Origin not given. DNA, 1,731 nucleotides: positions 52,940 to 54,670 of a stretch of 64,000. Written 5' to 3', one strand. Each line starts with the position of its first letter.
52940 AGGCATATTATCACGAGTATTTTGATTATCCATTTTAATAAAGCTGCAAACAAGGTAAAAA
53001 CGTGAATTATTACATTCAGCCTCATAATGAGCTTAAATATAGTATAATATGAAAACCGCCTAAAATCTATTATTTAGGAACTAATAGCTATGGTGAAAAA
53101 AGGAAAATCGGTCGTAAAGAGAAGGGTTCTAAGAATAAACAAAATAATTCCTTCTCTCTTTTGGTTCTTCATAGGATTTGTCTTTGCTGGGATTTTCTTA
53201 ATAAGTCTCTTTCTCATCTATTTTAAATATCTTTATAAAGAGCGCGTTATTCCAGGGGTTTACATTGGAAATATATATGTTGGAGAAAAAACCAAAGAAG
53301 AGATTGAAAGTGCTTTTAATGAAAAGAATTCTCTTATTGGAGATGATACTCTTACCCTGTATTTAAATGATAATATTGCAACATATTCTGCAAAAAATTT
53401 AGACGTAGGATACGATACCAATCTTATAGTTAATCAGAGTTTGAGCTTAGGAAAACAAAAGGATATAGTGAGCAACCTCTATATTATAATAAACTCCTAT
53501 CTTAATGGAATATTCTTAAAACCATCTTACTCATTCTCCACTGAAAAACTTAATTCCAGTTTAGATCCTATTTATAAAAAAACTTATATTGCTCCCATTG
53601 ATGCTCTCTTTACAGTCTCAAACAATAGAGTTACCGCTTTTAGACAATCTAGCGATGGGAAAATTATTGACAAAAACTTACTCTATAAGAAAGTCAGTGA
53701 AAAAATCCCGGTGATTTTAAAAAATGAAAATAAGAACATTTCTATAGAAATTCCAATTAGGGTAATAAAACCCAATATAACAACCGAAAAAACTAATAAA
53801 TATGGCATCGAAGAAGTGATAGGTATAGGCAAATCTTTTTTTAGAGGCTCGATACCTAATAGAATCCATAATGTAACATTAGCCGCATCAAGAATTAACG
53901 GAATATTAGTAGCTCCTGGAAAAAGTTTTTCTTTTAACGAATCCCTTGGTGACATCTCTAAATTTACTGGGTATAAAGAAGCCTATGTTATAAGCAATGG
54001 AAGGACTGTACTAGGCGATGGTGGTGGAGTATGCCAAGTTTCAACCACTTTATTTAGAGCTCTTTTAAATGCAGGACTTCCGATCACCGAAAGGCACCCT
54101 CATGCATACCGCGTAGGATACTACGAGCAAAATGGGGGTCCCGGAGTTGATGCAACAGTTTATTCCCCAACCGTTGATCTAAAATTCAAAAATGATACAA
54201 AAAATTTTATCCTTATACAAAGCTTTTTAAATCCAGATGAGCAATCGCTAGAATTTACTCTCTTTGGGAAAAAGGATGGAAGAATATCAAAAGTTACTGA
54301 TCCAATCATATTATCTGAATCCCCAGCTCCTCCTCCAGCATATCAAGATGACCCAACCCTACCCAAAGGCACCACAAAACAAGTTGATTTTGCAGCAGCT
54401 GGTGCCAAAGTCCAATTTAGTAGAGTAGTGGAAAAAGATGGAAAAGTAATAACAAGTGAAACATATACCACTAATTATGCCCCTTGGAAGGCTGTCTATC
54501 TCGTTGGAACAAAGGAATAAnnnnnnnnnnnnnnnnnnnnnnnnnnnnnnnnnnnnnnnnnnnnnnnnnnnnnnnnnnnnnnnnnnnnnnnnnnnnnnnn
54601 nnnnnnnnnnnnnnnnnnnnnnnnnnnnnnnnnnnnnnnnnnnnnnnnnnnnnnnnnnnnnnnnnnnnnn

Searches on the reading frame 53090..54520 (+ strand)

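Call 55: search_protein_families(library=pfam, proteins=[window:53090-54520:+], max_evalue=0.00001)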
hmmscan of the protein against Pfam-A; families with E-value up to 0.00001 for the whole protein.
window:53090-54520:+ (476 aa): 3 families
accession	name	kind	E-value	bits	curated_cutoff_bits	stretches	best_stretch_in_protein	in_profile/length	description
PF04294.18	VanW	-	5e-44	149.4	27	1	257-383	1-123/130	VanW like protein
PF12229.13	PG_binding_4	-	3e-15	56.9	22.1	1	98-207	2-109/117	Putative peptidoglycan binding domain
PF07501.17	G5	-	1.2e-07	32.3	23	1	414-475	12-75/75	G5 domain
